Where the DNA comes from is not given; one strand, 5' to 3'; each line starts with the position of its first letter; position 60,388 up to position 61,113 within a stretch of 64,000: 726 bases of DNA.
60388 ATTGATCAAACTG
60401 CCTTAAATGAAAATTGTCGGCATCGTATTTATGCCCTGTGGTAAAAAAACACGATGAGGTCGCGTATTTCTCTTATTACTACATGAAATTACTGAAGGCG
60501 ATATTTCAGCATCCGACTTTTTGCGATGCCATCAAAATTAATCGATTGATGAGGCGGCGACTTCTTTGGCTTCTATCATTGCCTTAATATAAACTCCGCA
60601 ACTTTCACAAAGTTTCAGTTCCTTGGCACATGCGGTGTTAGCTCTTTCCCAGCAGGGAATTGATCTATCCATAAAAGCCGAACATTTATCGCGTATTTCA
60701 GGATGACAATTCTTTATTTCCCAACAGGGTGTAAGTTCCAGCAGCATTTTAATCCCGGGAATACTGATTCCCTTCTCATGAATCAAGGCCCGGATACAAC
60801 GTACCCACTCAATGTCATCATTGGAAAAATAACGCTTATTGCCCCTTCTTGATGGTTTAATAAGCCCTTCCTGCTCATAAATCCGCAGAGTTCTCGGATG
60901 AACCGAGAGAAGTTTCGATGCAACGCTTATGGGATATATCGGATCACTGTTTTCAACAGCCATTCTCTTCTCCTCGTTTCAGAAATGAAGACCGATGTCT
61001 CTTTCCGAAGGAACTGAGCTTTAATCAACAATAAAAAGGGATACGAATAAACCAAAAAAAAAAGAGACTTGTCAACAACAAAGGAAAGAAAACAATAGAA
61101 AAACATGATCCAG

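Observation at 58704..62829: Two paralogous membrane hexaheme NapC/NirT-like cytochromes bracketing a MerR regulator with a Cys/Trp-rich sensor tail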

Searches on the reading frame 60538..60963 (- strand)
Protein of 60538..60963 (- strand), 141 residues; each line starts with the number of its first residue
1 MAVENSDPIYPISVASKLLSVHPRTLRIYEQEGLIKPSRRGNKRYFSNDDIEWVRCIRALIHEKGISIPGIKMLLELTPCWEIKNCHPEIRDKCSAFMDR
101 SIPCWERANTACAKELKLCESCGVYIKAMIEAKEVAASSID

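Call 3: search_protein_families(library=pfam, proteins=[window:60538-60963:-], max_evalue=0.1)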
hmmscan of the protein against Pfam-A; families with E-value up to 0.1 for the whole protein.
window:60538-60963:- (141 aa): 4 families
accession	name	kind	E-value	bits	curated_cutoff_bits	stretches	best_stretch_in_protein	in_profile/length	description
PF13411.12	MerR_1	-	1.1e-18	67.5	21.6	1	10-76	1-67/69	MerR HTH family regulatory protein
PF00376.29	MerR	-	1.6e-10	41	28.2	1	12-45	2-37/38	MerR family regulatory protein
PF13591.12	MerR_2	-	6.1e-05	23.2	29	1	19-77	10-68/84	MerR HTH family regulatory protein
PF12728.13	HTH_17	-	7.5e-05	23.4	27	1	15-52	7-44/51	Helix-turn-helix domain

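Call 4: search_protein_families(library=ncbifam, proteins=[window:60538-60963:-], max_evalue=0.1)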
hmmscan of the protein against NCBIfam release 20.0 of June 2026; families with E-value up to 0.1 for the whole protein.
window:60538-60963:- (141 aa): 14 families
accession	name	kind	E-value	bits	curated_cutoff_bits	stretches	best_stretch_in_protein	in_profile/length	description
NF047375.1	HeatShock_HspR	equivalog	4.7e-21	74.6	105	1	8-78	2-73/92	heat shock protein transcriptional repressor HspR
NF047377.1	heat_HspR_dupli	exception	9e-18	64.5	300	1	8-77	4-74/214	heat shock protein transcriptional repressor HspR, fused homodimer type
TIGR02043.1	ZntR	equivalog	1.2e-06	28.7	167.95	1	11-78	3-71/131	Zn(2+)-responsive transcriptional regulator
NF007069.0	PRK09514.1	equivalog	5.3e-06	26.5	143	1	10-78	2-71/141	Zn(2+)-responsive transcriptional regulator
TIGR02044.1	CueR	equivalog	1e-05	25.6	147.4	1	12-78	3-70/127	Cu(I)-responsive transcriptional regulator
NF011617.0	PRK15043.1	equivalog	1e-05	25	417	1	9-77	3-72/243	HTH-type transcriptional regulator MlrA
TIGR02051.1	MerR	equivalog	2e-05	24.8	150.85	1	12-84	2-78/124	mercury resistance transcriptional regulator MerR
NF050798.1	TF_FtsR_Actino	equivalog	0.00022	21.4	150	1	26-76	22-73/223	transcriptional regulator FtsR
TIGR01950.1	SoxR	equivalog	0.00073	19.3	116.9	1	22-79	14-71/142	redox-sensitive transcriptional activator SoxR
NF041849.1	trans_regNmlR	equivalog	0.0015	18.5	175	1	13-69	4-61/117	stress response transcriptional regulator NmlR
TIGR02047.1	CadR-PbrR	equivalog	0.0026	17.8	151.45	1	16-77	7-69/127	Cd(II)/Pb(II)-responsive transcriptional regulator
NF053740.1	TransRegTnrAGPos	equivalog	0.0079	16.4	140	1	12-67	15-70/108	hypothetical protein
NF033518.0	transpos_IS607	equivalog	0.065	12.8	110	1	15-52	3-41/187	IS607 family transposase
NF053782.1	ChlnTransRegdde3219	equivalog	0.078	12.5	450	1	10-58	7-57/278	choline utilization transcriptional activator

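Call 8: find_homologous_proteins(query=window:60538-60963:-, max_evalue=0.00001)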
Query window:60538-60963:- (141 aa): 813 proteins with E <= 0.00001 among 815 candidates; the best 120 are listed.
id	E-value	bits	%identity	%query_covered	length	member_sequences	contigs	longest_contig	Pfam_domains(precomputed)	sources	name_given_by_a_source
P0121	1.1e-90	319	100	100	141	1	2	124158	PF00376.30,PF13411.13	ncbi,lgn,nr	ncbi:MAG: MerR family transcriptional regulator [Proteobacteria bacterium]|nr:MerR family transcript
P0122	3.3e-74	265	80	99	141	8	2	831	PF00376.30,PF13411.13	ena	-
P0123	4.9e-74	265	83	98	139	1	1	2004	PF00376.30,PF13411.13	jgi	jgi:MerR family transcriptional regulator/heat shock protein HspR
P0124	2.9e-72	259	79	99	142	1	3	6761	PF12728.14,PF00376.30,PF13411.13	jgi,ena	jgi:MerR family transcriptional regulator/heat shock protein HspR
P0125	2.0e-71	256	78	98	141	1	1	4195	PF12728.14,PF00376.30,PF13411.13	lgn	-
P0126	2.7e-71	256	81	98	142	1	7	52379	PF00376.30,PF13411.13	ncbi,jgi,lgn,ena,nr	ncbi:MAG: hypothetical protein A2511_07090 [Deltaproteobacteria bacterium RIFOXYD12_FULL_50_9]|nr:MA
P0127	2.2e-70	253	80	96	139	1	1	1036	PF00376.30,PF13411.13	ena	-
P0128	2.8e-70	253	77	91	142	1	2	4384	PF00376.30,PF13411.13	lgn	-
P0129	2.9e-70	253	81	96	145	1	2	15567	PF12728.14,PF00376.30,PF13411.13,PF13591.13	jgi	jgi:MerR family transcriptional regulator, heat shock protein HspR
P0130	5.7e-70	252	76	100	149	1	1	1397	PF12728.14,PF00376.30,PF13411.13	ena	-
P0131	7.3e-70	251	78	98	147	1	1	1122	PF12728.14,PF00376.30,PF13411.13,PF13591.13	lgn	-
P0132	1.9e-69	250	77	99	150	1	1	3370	PF00376.30,PF13411.13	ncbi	-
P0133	2.0e-69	250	76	99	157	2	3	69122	PF00376.30,PF13411.13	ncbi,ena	-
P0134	2.1e-69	250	77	97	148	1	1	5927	PF00376.30,PF13411.13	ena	-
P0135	5.1e-69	249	76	100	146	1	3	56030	PF00376.30,PF13411.13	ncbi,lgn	-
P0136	6.8e-69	248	75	97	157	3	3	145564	PF00376.30,PF13411.13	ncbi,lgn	-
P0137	8.3e-69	248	76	99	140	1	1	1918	PF00376.30,PF13411.13,PF13591.13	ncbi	-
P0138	8.7e-69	248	73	99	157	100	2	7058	PF00376.30,PF13411.13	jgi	-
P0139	1.1e-68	248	75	99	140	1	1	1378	PF00376.30,PF13411.13,PF13591.13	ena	-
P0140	1.2e-68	247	76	96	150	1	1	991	PF00376.30,PF13411.13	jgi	-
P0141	1.3e-68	247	75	98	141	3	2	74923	PF00376.30,PF13411.13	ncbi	-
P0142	2.8e-68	246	74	99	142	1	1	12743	PF00376.30,PF13411.13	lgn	-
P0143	4.9e-68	245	76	89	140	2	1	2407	PF12728.14,PF00376.30,PF13411.13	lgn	-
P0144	5.1e-68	245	76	98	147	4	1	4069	PF00376.30,PF13411.13,PF13591.13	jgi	jgi:MerR family transcriptional regulator, heat shock protein HspR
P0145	5.1e-68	245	75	99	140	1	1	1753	PF00376.30,PF13411.13,PF13591.13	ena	-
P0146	8.4e-68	245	73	99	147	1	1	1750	PF12728.14,PF00376.30,PF13411.13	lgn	-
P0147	1.5e-67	244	73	99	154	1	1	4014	PF00376.30,PF13411.13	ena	-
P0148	1.9e-67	244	74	99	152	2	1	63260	PF00376.30,PF13411.13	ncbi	ncbi:MAG: MerR family transcriptional regulator [Thermodesulfobacteriota bacterium]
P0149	1.9e-67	244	75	97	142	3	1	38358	PF00376.30,PF13411.13,PF13591.13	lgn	-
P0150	3.1e-67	243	76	98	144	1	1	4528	PF00376.30,PF13411.13,PF13591.13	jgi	jgi:MerR family transcriptional regulator, heat shock protein HspR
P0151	5.1e-67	242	73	99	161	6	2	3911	PF00376.30,PF13411.13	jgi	jgi:MerR family transcriptional regulator/heat shock protein HspR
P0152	7.9e-67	242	72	99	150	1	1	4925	PF12728.14,PF00376.30,PF13411.13,PF13591.13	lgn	-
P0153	9.8e-67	241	78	93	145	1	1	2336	PF00376.30,PF13411.13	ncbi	-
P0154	1.2e-66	241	78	98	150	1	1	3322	PF00376.30,PF13411.13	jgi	jgi:MerR family transcriptional regulator, heat shock protein HspR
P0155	1.3e-66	241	76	93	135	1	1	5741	PF00376.30,PF13411.13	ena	-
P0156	1.3e-66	241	73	99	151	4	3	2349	PF12728.14,PF00376.30,PF13411.13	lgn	-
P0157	1.7e-66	240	75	89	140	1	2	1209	PF12728.14,PF00376.30,PF13411.13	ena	-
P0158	1.9e-66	240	72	98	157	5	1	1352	PF00376.30,PF13411.13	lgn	-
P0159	3.3e-66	240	73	98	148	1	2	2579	PF12728.14,PF00376.30,PF13411.13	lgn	-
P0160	4.5e-66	239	74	96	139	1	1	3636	PF00376.30,PF13411.13,PF13591.13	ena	-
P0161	6.8e-66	238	70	98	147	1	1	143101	PF12728.14,PF00376.30,PF13411.13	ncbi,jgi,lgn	-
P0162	7.6e-66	238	72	100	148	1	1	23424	PF12728.14,PF00376.30,PF13411.13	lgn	-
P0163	8.3e-66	238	76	96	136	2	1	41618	PF00376.30,PF13411.13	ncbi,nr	ncbi:MAG TPA: MerR family transcriptional regulator [Deltaproteobacteria bacterium]|nr:MerR family t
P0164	1.3e-65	238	72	98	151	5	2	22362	PF00376.30,PF13411.13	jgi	-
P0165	1.4e-65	237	72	98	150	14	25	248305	PF00376.30,PF13411.13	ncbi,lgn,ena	-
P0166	1.4e-65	237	76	98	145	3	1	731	PF00376.30,PF13411.13,PF13591.13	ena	-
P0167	1.5e-65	237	74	95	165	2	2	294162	PF12728.14,PF00376.30,PF13411.13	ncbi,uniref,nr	ncbi:MerR family transcriptional regulator [Dissulfurirhabdus thermomarina]|uniref:MerR family trans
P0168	1.9e-65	237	76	93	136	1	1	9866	PF00376.30,PF13411.13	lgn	-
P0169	2.7e-65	237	75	96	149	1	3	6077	PF12728.14,PF00376.30,PF13411.13,PF13591.13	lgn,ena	-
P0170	3.3e-65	236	72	99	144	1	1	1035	PF12728.14,PF00376.30,PF13411.13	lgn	-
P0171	4.7e-65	236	73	94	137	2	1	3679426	PF00376.30,PF13411.13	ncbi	ncbi:MerR family transcriptional regulator [Thiovibrio sp. JS02]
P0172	6.4e-65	235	71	99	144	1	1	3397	PF12728.14,PF00376.30,PF13411.13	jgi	-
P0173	9.2e-65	235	75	98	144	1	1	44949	PF00376.30,PF13411.13,PF13591.13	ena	-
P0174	1.4e-64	234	70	99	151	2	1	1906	PF00376.30,PF13411.13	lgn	-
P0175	2.4e-64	233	72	96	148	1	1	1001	PF00376.30,PF13411.13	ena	-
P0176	2.5e-64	233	71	98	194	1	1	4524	PF00376.30,PF13411.13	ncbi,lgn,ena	-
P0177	2.5e-64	233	75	93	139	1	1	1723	PF00376.30,PF13411.13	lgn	-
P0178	2.7e-64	233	75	93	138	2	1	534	PF00376.30,PF13411.13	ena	-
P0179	2.9e-64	233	70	100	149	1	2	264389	PF12728.14,PF00376.30,PF13411.13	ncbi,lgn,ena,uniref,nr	ncbi:MAG: MerR family transcriptional regulator [Desulfuromonas sp.]|uniref:MerR family transcriptio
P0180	3.2e-64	233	70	97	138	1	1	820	PF00376.30,PF13411.13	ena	-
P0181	6.4e-64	232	72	97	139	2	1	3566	PF00376.30,PF13411.13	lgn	-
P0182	1.0e-63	231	69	99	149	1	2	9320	PF12728.14,PF00376.30,PF13411.13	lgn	-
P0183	1.5e-63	231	74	96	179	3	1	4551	PF12728.14,PF00376.30,PF13411.13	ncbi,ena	-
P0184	3.4e-63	230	73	94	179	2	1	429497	PF12728.14,PF00376.30,PF13411.13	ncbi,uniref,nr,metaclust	ncbi:HspR, transcriptional repressor of DnaK operon [Dissulfuribacter thermophilus]|uniref:HspR, tra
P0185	3.8e-63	230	71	96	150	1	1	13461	PF12728.14,PF00376.30,PF13411.13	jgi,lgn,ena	-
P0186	3.8e-63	230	72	91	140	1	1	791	PF00376.30,PF13411.13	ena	-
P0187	4.0e-63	230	72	94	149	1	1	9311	PF12728.14,PF00376.30,PF13411.13,PF13591.13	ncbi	-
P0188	7.0e-63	229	71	95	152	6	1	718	PF00376.30,PF13411.13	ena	-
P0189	7.3e-63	229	69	99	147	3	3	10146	PF12728.14,PF00376.30,PF13411.13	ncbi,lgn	-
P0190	7.9e-63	229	71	94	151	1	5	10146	PF12728.14,PF00376.30,PF13411.13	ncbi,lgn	-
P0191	7.9e-63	229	70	96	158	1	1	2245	PF00376.30,PF13411.13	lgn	-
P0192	9.3e-63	228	70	95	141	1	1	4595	PF12728.14,PF00376.30,PF13411.13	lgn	-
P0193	1.0e-62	228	70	96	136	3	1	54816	PF00376.30,PF13411.13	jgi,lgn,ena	-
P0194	1.5e-62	228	71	94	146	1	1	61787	PF12728.14,PF00376.30,PF13411.13,PF13591.13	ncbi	ncbi:MAG: MerR family transcriptional regulator [Thermodesulfobacteriota bacterium]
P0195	1.5e-62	228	67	100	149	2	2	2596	PF12728.14,PF00376.30,PF13411.13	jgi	jgi:MerR family transcriptional regulator/heat shock protein HspR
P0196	1.7e-62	227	68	96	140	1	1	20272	PF00376.30,PF13411.13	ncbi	-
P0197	1.9e-62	227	70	99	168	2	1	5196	PF00376.30,PF13411.13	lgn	-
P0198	2.1e-62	227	74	91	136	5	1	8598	PF00376.30,PF13411.13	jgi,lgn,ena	-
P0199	2.7e-62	227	71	93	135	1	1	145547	PF00376.30,PF13411.13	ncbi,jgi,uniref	ncbi:MerR family transcriptional regulator [Desulfurivibrio sp. D14AmB]|uniref:MerR family transcrip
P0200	3.5e-62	226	70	94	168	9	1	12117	PF12728.14,PF00376.30,PF13411.13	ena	-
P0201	4.8e-62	226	70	98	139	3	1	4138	PF00376.30,PF13411.13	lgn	-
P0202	5.6e-62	226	69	95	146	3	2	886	PF00376.30,PF13411.13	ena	-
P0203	6.1e-62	226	73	96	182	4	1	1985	PF12728.14,PF00376.30,PF13411.13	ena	-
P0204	6.8e-62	226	70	99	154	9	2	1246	PF00376.30,PF13411.13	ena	-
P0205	8.9e-62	225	67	98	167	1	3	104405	PF12728.14,PF00376.30,PF13411.13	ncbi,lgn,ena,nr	ncbi:MAG: MerR family transcriptional regulator [Desulfobacteraceae bacterium]|nr:MerR family transc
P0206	1.2e-61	225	71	91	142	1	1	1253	PF12728.14,PF00376.30,PF13411.13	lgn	-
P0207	1.4e-61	225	67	99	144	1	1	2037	PF12728.14,PF00376.30,PF13411.13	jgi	jgi:MerR family transcriptional regulator, heat shock protein HspR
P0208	1.4e-61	224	68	99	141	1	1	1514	PF00376.30,PF13411.13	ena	-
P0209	1.4e-61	224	69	95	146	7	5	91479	PF00376.30,PF13411.13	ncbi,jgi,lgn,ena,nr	ncbi:MAG: MerR family transcriptional regulator [Desulfuromonadales bacterium]|nr:MerR family transc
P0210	1.4e-61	224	68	100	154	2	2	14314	PF00376.30,PF13411.13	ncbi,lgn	-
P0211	2.0e-61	224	69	97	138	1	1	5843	PF00376.30,PF13411.13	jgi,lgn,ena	-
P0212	2.3e-61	224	71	91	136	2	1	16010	PF00376.30,PF13411.13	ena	-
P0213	2.7e-61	224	66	97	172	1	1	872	PF12728.14,PF00376.30,PF13411.13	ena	-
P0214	2.7e-61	224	66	99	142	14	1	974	PF00376.30,PF13411.13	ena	-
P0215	2.9e-61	223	68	96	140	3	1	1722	PF00376.30,PF13411.13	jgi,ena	-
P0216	3.3e-61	223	69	94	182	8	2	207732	PF12728.14,PF00376.30,PF13411.13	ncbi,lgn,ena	-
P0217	4.7e-61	223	70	96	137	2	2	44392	PF00376.30,PF13411.13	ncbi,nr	ncbi:MAG: MerR family transcriptional regulator [Proteobacteria bacterium]|nr:MerR family transcript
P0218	5.8e-61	223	69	96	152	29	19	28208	PF00376.30,PF13411.13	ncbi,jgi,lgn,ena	ncbi:MAG TPA: MerR family transcriptional regulator [Geopsychrobacteraceae bacterium]|jgi:MerR famil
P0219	6.9e-61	222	67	98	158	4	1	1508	PF00376.30,PF13411.13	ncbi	-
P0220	8.0e-61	222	69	95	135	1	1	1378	PF12728.14,PF00376.30,PF13411.13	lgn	-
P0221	8.1e-61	222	69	96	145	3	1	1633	PF00376.30,PF13411.13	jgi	jgi:MerR family transcriptional regulator/heat shock protein HspR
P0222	8.3e-61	222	69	94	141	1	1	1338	PF00376.30,PF13411.13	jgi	-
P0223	1.3e-60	221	69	95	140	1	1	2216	PF12728.14,PF00376.30,PF13411.13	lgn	-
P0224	1.3e-60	221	67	94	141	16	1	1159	PF00376.30,PF13411.13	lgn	-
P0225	1.5e-60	221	64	99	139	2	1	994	PF00376.30,PF13411.13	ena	-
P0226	2.0e-60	221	69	95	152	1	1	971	PF00376.30,PF13411.13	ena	-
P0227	2.9e-60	220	64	99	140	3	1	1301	PF00376.30,PF13411.13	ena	-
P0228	3.1e-60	220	71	94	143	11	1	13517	PF12728.14,PF00376.30,PF13411.13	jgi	-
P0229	3.1e-60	220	70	99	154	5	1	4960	PF00376.30,PF13411.13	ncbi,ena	-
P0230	3.9e-60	220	68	94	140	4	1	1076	PF00376.30,PF13411.13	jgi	jgi:MerR family transcriptional regulator/heat shock protein HspR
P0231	4.0e-60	220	69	94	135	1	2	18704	PF12728.14,PF00376.30,PF13411.13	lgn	-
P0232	4.3e-60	220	71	91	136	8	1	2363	PF00376.30,PF13411.13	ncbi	ncbi:MerR family transcriptional regulator [Thermodesulfobacteriota bacterium]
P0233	4.4e-60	220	69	94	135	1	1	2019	PF12728.14,PF00376.30,PF13411.13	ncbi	-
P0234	5.3e-60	219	70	94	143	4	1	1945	PF12728.14,PF00376.30,PF13411.13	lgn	-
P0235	6.6e-60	219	68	94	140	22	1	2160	PF00376.30,PF13411.13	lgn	-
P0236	7.3e-60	219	67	96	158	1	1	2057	PF00376.30,PF13411.13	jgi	jgi:MerR family transcriptional regulator, heat shock protein HspR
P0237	9.1e-60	219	70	94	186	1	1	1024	PF12728.14,PF00376.30,PF13411.13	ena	-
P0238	1.3e-59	218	66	96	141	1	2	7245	PF00376.30,PF13411.13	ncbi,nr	ncbi:MAG: MerR family transcriptional regulator [Desulfurivibrionaceae bacterium]|nr:MerR family tra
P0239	1.3e-59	218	70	92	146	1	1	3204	PF12728.14,PF00376.30,PF13411.13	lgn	-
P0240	2.0e-59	218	65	97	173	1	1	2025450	PF00376.30,PF13411.13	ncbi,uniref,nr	ncbi:MerR family transcriptional regulator [Dissulfurimicrobium hydrothermale]|uniref:MerR family tr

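Call 18: find_encoding_contigs(protein=P0171, flank=8000, max_places=2)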
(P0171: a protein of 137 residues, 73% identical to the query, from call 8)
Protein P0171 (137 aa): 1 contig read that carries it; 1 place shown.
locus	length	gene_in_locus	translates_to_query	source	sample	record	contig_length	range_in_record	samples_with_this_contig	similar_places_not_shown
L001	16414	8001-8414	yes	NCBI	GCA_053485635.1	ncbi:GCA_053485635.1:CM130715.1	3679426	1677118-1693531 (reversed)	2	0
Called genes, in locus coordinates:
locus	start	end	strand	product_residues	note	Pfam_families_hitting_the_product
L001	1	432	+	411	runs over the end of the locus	PF12704:MacB_PCD, PF02687:FtsX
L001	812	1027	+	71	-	-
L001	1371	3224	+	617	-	PF06068:TIP49 (weak), PF00004:AAA, PF07728:AAA_5 (faint), PF17862:AAA_lid_3, PF01434:Peptidase_M41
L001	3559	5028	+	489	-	PF03264:Cytochrom_NNT (weak), PF14522:Cytochrome_C7 (faint)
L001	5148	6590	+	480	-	PF03264:Cytochrom_NNT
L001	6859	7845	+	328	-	PF13428:TPR_14 (faint), PF25063:ARM_TT21_C (faint), PF00515:TPR_1 (faint), PF07719:TPR_2 (faint), PF13181:TPR_8 (faint), PF13432:TPR_16 (weak), PF14559:TPR_19 (weak), PF13432:TPR_16 (weak), +2 more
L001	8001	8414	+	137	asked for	PF00376:MerR, PF13411:MerR_1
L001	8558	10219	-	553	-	PF00999:Na_H_Exchanger, PF02254:TrkA_N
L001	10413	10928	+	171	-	PF01899:MNHE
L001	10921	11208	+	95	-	PF04066:MrpF_PhaF (weak)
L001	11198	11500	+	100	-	PF03334:PhaG_MnhG_YufB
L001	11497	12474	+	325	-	PF13244:MbhD, PF04039:MnhB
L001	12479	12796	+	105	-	PF00420:Oxidored_q2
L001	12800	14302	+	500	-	PF00361:Proton_antipo_M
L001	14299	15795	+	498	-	PF00361:Proton_antipo_M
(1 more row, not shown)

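Call 19: find_encoding_contigs(protein=P0179, flank=8000, max_places=2)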
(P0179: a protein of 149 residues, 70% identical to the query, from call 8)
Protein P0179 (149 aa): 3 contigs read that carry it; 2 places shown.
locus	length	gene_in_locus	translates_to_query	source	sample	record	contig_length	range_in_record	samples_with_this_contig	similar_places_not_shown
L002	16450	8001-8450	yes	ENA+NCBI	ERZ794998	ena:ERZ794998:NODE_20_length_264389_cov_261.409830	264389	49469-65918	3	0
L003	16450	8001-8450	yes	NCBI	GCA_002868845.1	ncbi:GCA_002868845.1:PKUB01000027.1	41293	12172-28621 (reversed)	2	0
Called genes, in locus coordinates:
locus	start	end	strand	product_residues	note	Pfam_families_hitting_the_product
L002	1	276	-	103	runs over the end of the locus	-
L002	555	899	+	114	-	-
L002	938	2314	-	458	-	PF00989:PAS, PF13188:PAS_8 (weak), PF08448:PAS_4, PF13426:PAS_9, PF00158:Sigma54_activat, PF14532:Sigma54_activ_2, PF25601:AAA_lid_14, PF02954:HTH_8, +2 more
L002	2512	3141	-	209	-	PF02085:Cytochrom_CIII (faint), PF14522:Cytochrome_C7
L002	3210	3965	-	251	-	PF12797:Fer4_2 (faint), PF00037:Fer4 (faint), PF12837:Fer4_6 (faint), PF13237:Fer4_10 (weak), PF13247:Fer4_11, PF12838:Fer4_7 (weak), PF13187:Fer4_9 (weak)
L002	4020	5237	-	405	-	PF03916:NrfD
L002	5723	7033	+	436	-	PF03264:Cytochrom_NNT, PF22113:Mtrc-MtrF_II-IV_dom (faint), PF02085:Cytochrom_CIII (faint), PF14537:Cytochrom_c3_2 (faint), PF14522:Cytochrome_C7 (weak)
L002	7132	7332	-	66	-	-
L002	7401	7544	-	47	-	-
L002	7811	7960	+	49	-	-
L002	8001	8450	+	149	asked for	PF12728:HTH_17 (weak), PF13411:MerR_1, PF00376:MerR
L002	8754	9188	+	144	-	PF00376:MerR, PF13411:MerR_1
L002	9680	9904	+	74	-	-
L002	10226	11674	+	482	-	PF03264:Cytochrom_NNT (weak)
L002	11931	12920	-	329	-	PF00108:Thiolase_N (faint), PF08545:ACP_syn_III, PF08541:ACP_syn_III_C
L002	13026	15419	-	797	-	PF00924:MS_channel_2nd, PF21082:MS_channel_3rd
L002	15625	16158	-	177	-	PF09411:PagL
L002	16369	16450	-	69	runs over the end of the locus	-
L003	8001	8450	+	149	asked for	PF12728:HTH_17 (weak), PF13411:MerR_1, PF00376:MerR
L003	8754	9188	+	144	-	PF00376:MerR, PF13411:MerR_1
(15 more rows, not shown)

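Call 23: find_related_loci(query=A1, collection=genome_contigs, flank=10000)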
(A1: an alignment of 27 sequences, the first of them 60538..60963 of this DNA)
Query A1 (141 aa) in genome_contigs; peptide patterns used: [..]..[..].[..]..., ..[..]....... (x = any residue, [..] = any of these).
258 stretches matched a pattern; 256 encode a relative of the query (tblastn E <= 1e-3); the best 80 are kept; 80 distinct loci.
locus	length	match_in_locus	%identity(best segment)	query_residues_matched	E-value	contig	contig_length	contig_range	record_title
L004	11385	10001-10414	81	1-138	1e-74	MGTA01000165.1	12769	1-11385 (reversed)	MAG: Deltaproteobacteria bacterium RIFOXYD12_FULL_50_9 rifoxyd3_full_scaffold_3157, whole genome shotgun sequence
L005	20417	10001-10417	74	1-139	2e-72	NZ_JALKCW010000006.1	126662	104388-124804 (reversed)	Hydrosulfovibrio ferrireducens strain CB1MN k141_23, whole genome shotgun sequence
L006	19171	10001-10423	76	1-141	2e-72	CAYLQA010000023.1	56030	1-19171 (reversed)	MAG TPA_asm: uncultured Desulfobulbia bacterium isolate SRP167671_co2_211 genome assembly, contig: NODE_725_length_56030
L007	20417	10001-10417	75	1-139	3e-72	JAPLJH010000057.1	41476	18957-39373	MAG: Deltaproteobacteria bacterium isolate LacPavin_0920_WC57_MAG_56_29 LacPavin_0920_WC57_scaffold_239756, whole genome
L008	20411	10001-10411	75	1-137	3e-72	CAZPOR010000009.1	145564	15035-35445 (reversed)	MAG TPA_asm: uncultured Desulfurivibrio sp. isolate binchicken_co269_249 genome assembly, contig: NODE_111_length_145564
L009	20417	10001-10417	74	1-139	7e-72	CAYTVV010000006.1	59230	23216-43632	MAG TPA_asm: uncultured Desulfurivibrio sp. isolate ERP113451_co7_199 genome assembly, contig: NODE_159_length_59230_cov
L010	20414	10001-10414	75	1-138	5e-72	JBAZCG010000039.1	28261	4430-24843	MAG: Desulfurivibrionaceae bacterium isolate SO_2017_GW1_131 NODE_7004_length_28261_cov_1.190375_OW334_2017, whole genom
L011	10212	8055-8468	77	1-138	2e-71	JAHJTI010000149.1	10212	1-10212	MAG: Proteobacteria bacterium isolate OS_PC_MetaG.mb.46 OS_PC_MetaG.mb.46_k141_453462, whole genome shotgun sequence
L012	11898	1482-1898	74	1-139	2e-71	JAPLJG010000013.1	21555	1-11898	MAG: Deltaproteobacteria bacterium isolate LacPavin_0419_WC90_MAG_56_10 LacPavin_0419_WC90_scaffold_391762, whole genome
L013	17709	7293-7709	75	1-139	3e-71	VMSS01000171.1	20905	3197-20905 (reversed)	MAG: Desulfurivibrio sp. isolate S2_56 k141_425665, whole genome shotgun sequence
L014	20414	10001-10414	75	1-138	3e-71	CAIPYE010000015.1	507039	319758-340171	MAG: uncultured delta proteobacterium isolate MJ130729A_bin-331 genome assembly, contig: bin-331:15/17, whole genome sho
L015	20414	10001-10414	75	1-138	5e-71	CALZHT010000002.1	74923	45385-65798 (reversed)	MAG: uncultured Desulfobulbaceae bacterium isolate FO_M_Desulfobacterota_18 genome assembly, contig: scaffold_197, whole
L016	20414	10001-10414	74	1-138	2e-70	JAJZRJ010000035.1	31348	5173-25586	MAG: Deltaproteobacteria bacterium isolate SKS1.bin83 NODE_2500_length_31348_cov_3.942955, whole genome shotgun sequence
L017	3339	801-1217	73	1-139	7e-71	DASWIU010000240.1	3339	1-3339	MAG TPA_asm: Desulfurivibrionaceae bacterium isolate SMAG_U2877 k141_2481050, whole genome shotgun sequence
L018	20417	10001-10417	72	1-139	1e-70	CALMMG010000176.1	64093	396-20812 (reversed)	MAG TPA_asm: uncultured proteobacterium isolate SRR6284162_bin.41_CONCOCT_v1.1_MAG genome assembly, contig: ERZ795126.11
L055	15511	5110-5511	71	1-136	3e-62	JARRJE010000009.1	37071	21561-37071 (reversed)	MAG: Deltaproteobacteria bacterium isolate Spart_012_MAG scaffold_2602, whole genome shotgun sequence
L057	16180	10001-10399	65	1-133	9e-62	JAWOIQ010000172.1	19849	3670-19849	MAG: Desulfurivibrionaceae bacterium isolate CWP5-2.bin.54 k191_1952387, whole genome shotgun sequence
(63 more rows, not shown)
